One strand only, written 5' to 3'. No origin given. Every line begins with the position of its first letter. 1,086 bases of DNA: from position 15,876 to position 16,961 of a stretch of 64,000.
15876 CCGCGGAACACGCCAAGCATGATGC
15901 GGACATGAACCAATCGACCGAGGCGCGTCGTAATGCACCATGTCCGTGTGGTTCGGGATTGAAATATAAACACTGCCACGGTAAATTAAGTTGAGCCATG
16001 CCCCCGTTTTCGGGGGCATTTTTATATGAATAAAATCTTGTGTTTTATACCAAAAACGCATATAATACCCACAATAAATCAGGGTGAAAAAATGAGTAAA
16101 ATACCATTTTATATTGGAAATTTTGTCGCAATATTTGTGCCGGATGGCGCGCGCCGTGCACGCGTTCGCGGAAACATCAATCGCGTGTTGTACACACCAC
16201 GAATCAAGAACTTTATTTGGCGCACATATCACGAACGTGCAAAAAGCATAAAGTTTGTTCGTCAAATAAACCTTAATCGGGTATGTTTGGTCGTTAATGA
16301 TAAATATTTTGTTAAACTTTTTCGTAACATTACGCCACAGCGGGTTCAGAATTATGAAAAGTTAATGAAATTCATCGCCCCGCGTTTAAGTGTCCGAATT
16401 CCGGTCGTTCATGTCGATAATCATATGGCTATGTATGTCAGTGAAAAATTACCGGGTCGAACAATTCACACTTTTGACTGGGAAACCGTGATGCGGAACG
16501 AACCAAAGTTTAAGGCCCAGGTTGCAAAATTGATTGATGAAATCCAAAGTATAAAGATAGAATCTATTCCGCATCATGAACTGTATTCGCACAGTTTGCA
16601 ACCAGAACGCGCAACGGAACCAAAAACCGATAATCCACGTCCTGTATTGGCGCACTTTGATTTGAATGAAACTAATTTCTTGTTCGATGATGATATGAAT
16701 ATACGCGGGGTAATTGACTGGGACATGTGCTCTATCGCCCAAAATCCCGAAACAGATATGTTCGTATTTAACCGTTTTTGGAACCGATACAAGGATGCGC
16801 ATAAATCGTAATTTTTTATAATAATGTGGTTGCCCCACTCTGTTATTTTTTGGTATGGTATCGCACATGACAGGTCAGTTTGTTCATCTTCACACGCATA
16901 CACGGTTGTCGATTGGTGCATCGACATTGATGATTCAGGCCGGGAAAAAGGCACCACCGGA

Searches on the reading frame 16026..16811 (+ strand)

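Call 111: search_protein_families(library=pfam, proteins=[window:16026-16811:+], max_evalue=0.001)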
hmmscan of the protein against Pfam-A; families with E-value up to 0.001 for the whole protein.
window:16026-16811:+ (261 aa): 1 family
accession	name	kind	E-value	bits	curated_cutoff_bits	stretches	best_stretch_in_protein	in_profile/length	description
PF01636.29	APH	-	3.1e-14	53.8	23.2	2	200-237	164-199/239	Phosphotransferase enzyme family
